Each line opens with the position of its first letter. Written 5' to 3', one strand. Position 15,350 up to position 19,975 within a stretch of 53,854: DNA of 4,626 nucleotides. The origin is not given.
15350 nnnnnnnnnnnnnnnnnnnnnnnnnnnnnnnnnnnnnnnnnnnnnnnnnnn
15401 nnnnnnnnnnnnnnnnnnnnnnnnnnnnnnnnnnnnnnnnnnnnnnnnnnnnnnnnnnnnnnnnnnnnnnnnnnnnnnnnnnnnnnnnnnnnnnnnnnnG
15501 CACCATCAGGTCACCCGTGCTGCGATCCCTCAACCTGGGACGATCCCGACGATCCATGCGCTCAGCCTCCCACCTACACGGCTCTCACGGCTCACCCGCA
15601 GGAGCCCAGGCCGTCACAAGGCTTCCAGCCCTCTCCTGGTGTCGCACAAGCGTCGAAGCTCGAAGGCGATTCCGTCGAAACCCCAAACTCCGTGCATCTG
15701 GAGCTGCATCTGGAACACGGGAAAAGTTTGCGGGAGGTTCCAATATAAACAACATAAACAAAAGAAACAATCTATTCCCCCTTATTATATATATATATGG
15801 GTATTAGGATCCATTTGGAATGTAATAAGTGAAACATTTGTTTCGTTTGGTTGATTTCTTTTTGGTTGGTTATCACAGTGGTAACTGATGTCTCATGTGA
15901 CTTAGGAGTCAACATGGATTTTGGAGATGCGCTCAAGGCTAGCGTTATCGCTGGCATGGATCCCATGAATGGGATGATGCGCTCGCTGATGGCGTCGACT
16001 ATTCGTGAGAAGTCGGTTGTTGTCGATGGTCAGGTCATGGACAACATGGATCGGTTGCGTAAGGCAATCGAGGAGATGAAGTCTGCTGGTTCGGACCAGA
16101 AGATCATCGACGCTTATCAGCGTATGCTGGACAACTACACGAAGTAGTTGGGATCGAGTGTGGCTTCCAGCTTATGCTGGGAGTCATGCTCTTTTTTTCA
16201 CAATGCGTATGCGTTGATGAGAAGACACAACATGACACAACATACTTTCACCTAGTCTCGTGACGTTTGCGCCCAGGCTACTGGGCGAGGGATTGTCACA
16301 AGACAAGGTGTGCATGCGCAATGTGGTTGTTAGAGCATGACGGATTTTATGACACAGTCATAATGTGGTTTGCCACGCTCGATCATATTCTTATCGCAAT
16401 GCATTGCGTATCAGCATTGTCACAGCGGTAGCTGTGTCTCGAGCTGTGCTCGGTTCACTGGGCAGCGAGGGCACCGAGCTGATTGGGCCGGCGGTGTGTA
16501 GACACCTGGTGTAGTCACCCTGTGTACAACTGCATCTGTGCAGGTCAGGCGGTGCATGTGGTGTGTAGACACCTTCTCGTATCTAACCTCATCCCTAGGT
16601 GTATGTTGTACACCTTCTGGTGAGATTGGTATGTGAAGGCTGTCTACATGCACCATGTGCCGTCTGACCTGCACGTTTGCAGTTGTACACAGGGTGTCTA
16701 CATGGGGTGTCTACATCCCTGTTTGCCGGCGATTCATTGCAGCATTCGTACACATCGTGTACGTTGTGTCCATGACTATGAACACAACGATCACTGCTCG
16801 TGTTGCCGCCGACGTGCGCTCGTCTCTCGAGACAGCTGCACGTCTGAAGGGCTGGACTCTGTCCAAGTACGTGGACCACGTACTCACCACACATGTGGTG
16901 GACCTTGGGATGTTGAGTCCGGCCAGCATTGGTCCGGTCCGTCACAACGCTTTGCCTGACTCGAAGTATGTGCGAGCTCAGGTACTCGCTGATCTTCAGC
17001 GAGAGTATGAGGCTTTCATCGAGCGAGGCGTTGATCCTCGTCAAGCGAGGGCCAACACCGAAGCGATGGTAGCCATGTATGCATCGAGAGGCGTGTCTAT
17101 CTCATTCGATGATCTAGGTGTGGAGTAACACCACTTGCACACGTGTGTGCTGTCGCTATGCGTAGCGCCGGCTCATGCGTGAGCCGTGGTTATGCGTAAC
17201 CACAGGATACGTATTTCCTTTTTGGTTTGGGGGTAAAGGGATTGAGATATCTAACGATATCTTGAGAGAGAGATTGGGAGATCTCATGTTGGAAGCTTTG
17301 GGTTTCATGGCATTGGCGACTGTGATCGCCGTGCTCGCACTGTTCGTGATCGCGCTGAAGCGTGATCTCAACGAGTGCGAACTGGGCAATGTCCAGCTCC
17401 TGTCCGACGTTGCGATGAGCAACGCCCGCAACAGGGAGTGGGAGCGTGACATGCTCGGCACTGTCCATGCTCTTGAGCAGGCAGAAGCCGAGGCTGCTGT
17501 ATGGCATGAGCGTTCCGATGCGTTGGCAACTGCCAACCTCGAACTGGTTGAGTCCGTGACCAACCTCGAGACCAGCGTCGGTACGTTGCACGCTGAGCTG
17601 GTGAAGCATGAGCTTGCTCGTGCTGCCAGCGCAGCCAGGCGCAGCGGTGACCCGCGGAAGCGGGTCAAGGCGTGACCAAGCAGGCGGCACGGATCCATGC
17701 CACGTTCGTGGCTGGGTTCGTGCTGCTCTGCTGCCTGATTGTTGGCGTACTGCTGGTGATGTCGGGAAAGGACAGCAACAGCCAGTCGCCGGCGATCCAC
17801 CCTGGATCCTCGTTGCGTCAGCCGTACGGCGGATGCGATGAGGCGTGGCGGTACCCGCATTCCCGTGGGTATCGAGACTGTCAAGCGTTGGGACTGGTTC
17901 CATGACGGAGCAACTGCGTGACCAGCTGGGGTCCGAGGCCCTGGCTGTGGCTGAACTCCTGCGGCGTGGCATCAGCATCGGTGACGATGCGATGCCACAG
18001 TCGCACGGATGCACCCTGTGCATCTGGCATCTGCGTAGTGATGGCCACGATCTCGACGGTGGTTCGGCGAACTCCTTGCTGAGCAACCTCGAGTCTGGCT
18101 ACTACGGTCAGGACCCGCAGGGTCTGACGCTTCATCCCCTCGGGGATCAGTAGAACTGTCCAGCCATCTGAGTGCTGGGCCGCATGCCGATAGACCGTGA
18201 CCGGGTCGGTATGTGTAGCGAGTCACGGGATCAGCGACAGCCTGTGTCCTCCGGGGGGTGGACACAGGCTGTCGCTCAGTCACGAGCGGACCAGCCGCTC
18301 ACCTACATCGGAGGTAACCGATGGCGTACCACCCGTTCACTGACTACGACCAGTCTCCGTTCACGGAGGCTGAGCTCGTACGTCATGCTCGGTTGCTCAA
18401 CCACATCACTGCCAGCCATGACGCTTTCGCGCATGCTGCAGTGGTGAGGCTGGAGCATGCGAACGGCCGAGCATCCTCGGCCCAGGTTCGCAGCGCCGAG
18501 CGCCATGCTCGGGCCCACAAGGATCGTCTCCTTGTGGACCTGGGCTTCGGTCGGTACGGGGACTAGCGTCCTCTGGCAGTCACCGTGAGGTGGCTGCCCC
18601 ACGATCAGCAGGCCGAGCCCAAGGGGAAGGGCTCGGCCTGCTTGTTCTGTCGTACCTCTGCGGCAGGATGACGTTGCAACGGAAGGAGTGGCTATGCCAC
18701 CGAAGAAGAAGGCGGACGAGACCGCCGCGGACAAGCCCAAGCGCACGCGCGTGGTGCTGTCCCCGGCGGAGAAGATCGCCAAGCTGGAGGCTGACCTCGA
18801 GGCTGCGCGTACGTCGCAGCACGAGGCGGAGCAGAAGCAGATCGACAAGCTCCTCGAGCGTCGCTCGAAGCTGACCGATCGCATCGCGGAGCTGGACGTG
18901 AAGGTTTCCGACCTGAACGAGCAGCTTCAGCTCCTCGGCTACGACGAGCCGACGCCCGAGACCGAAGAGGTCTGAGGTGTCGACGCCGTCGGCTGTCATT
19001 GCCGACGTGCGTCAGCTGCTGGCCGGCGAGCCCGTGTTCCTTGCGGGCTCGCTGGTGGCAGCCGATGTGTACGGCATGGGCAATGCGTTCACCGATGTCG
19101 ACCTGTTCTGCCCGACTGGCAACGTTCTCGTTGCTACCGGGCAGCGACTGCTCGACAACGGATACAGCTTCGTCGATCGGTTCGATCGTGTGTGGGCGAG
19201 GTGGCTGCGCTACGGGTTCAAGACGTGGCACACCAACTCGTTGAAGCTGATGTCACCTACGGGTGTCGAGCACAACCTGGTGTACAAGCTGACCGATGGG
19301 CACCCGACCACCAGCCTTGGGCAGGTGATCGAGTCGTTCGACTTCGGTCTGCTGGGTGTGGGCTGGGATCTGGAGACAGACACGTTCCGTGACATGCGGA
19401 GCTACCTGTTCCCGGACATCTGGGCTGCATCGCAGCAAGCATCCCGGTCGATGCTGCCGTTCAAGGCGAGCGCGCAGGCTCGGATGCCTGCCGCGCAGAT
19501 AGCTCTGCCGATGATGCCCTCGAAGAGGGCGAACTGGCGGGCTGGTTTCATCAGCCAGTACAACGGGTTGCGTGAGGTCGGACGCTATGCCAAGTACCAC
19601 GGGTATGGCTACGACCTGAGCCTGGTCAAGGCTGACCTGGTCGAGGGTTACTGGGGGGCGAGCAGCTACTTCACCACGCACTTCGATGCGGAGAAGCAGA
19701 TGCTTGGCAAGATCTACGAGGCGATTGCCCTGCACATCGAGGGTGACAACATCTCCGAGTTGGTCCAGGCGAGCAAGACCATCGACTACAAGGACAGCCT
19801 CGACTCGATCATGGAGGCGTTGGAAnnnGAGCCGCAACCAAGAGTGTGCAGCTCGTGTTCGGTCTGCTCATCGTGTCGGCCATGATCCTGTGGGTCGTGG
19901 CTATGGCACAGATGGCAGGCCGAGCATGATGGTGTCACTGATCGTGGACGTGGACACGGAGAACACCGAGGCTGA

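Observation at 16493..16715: The same motif forms a second orientation-sorted array just upstream of the RHH gene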

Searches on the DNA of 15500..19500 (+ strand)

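Call 8: search_dna_similar(query=window:15500-19500:+, collection=phages, mode=near, max_rows=20)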
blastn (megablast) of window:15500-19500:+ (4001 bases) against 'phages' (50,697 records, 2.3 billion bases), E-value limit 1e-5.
No match.

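Call 61: search_rna_families(source=window, start=15500, end=16900, threshold=evalue, max_evalue=1)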
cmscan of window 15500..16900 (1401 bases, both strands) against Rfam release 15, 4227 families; matches with E-value up to 1: 0.
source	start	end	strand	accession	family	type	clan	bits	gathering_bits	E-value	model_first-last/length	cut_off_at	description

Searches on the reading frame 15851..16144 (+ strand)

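Call 17: search_protein_families(library=pfam, proteins=[window:15851-16144:+], max_evalue=0.1)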
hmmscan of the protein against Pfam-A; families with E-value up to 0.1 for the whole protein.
window:15851-16144:+ (98 aa): 2 families
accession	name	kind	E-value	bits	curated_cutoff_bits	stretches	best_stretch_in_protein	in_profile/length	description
PF12010.13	DUF3502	-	0.0015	19.3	24.4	1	57-98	30-69/69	Domain of unknown function (DUF3502)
PF22147.1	AcrIC5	-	0.029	15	27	1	62-90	13-42/53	Anti-CRISPR protein AcrIC5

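Call 37: search_protein_families(library=phrogs, proteins=[window:15851-16144:+], max_evalue=0.01)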
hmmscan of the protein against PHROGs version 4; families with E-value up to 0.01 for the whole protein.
window:15851-16144:+ (98 aa): 0 families

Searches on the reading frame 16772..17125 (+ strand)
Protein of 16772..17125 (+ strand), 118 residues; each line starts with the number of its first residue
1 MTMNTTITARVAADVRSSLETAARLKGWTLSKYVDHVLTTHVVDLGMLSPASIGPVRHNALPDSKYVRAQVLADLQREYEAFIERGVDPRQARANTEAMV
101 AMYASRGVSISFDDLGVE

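Call 17: search_protein_families(library=pfam, proteins=[window:16772-17125:+], max_evalue=0.1)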
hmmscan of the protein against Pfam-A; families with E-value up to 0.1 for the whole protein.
window:16772-17125:+ (118 aa): 2 families
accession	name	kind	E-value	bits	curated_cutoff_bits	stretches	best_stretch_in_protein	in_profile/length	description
PF08681.18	TacA1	-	0.02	15.3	21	1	7-34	2-29/80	Antitoxin TacA 1-like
PF11716.13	MDMPI_N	-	0.097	13.8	24.2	0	9-85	9-88/140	Mycothiol maleylpyruvate isomerase N-terminal domain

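Call 37: search_protein_families(library=phrogs, proteins=[window:16772-17125:+], max_evalue=0.01)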
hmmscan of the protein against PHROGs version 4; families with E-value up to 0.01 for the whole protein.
window:16772-17125:+ (118 aa): 0 families

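Call 71: find_related_loci(query=window:16772-17125:+, collection=viral_contigs, flank=2500)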
Query window:16772-17125:+ (118 aa) in viral_contigs; peptide patterns used: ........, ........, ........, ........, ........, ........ (x = any residue, [..] = any of these).
7 stretches matched a pattern, but none encodes a relative of the query by tblastn (E <= 1e-3).

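Call 72: find_homologous_proteins(query=window:16772-17125:+, max_evalue=0.001)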
Query window:16772-17125:+ (118 aa): 1 proteins with E <= 0.001 among 14 candidates.
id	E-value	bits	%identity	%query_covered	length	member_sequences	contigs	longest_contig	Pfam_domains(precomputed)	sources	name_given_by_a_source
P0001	9.3e-68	243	100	98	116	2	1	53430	-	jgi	-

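Call 105: search_solved_structures(query=window:16772-17125:+, max_evalue=10, show_alignments=2)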
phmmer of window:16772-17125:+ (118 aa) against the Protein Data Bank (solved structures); distinct sequences matched with E-value up to 10: 2.
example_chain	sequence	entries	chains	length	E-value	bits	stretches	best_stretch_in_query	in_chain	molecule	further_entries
1wn7_A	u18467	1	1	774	1.1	12.9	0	52-88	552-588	Family B DNA Polymerase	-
6wya_A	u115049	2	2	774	1.1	12.8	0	52-89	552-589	DNA polymerase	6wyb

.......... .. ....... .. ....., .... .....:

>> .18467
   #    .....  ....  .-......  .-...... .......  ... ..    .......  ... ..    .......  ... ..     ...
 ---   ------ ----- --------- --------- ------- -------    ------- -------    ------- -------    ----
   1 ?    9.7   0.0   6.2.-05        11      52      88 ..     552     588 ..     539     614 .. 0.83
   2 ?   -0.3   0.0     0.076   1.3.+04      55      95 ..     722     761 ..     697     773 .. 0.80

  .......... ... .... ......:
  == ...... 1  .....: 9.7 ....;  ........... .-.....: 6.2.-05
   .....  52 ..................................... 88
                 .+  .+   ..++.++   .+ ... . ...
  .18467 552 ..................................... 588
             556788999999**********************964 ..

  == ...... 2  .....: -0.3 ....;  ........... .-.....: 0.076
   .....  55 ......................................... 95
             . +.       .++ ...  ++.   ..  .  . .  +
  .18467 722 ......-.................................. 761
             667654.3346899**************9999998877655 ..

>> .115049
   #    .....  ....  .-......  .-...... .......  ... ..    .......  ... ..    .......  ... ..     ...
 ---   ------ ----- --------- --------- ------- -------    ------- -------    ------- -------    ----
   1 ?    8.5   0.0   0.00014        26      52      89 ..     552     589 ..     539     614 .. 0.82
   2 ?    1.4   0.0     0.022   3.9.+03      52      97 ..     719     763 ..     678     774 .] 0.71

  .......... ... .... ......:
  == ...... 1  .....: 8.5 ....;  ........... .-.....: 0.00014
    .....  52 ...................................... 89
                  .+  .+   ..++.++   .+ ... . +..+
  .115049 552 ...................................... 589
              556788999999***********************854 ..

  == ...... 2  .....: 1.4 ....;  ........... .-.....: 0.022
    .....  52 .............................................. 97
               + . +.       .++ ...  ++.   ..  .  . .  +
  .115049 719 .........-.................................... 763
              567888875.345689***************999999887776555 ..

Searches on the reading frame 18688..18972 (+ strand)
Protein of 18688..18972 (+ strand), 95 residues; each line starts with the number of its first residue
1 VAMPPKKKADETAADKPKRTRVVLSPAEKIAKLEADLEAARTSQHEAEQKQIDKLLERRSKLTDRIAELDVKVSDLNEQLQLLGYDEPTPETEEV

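Call 17: search_protein_families(library=pfam, proteins=[window:18688-18972:+], max_evalue=0.1)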
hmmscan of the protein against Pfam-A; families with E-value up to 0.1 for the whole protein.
window:18688-18972:+ (95 aa): 9 families
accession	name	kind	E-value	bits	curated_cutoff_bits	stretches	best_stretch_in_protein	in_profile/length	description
PF25802.1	WWC1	-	0.0022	18.4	27.8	1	27-83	76-131/135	WWC1-like, helical hairpin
PF15450.11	CCDC154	-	0.0034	16.4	28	1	25-81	307-367/530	Coiled-coil domain-containing protein 154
PF16454.10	PI3K_P85_iSH2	-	0.004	17.2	31.5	1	32-81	63-112/161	Phosphatidylinositol 3-kinase regulatory subunit P85 inter-SH2 domain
PF07926.17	TPR_MLP1_2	-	0.0065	16.9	36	1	28-83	71-122/129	TPR/MLP1/MLP2-like protein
PF25450.1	Rab11-FIP3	-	0.0084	16.8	31.9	1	8-80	29-101/125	Rab11-FIP3-like domain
PF03961.19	FapA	-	0.019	15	31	1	28-82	170-228/272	Flagellar Assembly Protein A beta solenoid domain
PF24073.1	DUF7365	-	0.02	15.4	27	1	35-77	56-98/101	Coiled-coil region of unknown function (DUF7365)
PF22227.1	DNA_pol3_gamma_R_C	-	0.074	14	26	1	37-82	34-75/84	DNA polymerase III gamma subunit-related, C-terminal domain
PF08614.16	ATG16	-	0.078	13.6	33.7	0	7-80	60-139/200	Autophagy protein 16 (ATG16)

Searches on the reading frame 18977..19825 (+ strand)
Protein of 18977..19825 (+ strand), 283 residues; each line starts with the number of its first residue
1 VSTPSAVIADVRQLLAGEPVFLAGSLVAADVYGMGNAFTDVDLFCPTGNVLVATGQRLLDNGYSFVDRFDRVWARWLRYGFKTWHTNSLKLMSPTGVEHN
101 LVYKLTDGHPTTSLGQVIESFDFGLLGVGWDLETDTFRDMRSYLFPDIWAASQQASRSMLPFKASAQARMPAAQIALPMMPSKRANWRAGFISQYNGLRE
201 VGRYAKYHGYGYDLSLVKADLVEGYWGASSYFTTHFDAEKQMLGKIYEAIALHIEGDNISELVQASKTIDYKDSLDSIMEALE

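Call 17: search_protein_families(library=pfam, proteins=[window:18977-19825:+], max_evalue=0.1)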
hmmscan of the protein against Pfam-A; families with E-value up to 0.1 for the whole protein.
window:18977-19825:+ (283 aa): 0 families

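Call 37: search_protein_families(library=phrogs, proteins=[window:18977-19825:+], max_evalue=0.01)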
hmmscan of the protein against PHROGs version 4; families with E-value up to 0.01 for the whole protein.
window:18977-19825:+ (283 aa): 0 families

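Call 50: find_related_loci(query=window:18977-19825:+, collection=viral_contigs, flank=10000)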
Query window:18977-19825:+ (283 aa) in viral_contigs; peptide patterns used: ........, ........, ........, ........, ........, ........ (x = any residue, [..] = any of these).
16 stretches matched a pattern; 12 encode a relative of the query (tblastn E <= 1e-3); 12 distinct loci.
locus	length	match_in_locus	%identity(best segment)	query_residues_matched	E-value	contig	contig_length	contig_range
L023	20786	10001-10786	81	3-283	2e-154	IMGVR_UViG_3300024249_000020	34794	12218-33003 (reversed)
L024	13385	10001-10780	71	1-283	9e-131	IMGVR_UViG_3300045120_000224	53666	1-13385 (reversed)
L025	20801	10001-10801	67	1-283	4e-122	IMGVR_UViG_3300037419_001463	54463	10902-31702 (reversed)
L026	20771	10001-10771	68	7-283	6e-121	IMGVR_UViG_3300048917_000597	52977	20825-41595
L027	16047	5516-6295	63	1-283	1e-115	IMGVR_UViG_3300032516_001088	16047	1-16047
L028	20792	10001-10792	57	2-283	2e-101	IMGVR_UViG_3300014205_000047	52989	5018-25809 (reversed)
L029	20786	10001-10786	58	2-283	1e-99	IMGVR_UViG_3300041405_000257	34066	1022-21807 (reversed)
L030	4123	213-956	55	3-273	3e-98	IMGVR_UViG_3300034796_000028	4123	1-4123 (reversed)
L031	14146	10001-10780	54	2-283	1e-95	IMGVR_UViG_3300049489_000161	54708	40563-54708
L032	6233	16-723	56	15-273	2e-93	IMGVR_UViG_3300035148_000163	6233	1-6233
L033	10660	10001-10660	58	3-245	7e-90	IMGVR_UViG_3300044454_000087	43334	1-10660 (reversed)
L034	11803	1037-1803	78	5-283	2e-101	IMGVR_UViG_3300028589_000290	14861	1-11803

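Call 91: find_related_loci(query=A4, collection=viral_contigs, flank=5000)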
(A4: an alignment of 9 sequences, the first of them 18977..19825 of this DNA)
Query A4 (283 aa) in viral_contigs; peptide patterns used: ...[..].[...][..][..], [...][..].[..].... (x = any residue, [..] = any of these).
88 stretches matched a pattern; 38 encode a relative of the query (tblastn E <= 1e-3); 38 distinct loci.
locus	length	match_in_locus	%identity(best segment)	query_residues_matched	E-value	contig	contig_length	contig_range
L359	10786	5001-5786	81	3-283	4e-154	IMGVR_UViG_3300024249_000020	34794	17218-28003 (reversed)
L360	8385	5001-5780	71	1-283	2e-130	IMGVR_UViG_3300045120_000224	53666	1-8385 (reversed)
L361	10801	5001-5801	67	1-283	7e-122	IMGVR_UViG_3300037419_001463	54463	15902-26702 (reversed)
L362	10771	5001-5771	68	7-283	1e-120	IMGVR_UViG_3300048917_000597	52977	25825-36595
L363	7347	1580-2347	65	5-283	3e-119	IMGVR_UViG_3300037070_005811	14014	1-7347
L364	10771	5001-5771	64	1-283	1e-115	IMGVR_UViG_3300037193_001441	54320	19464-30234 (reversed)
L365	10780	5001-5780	63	1-283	3e-115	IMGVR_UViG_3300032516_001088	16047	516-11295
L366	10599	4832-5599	59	5-283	4e-112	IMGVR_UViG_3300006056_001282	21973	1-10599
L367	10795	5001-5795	62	1-283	6e-110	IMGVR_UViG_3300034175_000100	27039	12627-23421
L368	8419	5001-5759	61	8-283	9e-105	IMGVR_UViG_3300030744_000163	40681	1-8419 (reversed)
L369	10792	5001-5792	57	2-283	4e-101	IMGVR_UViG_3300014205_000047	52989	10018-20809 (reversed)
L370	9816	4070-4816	57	3-274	8e-100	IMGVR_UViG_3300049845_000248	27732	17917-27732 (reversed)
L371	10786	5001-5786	58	2-283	2e-99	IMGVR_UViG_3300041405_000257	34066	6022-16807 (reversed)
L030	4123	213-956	55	3-273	5e-98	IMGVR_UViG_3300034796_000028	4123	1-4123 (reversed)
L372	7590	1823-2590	57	5-283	2e-97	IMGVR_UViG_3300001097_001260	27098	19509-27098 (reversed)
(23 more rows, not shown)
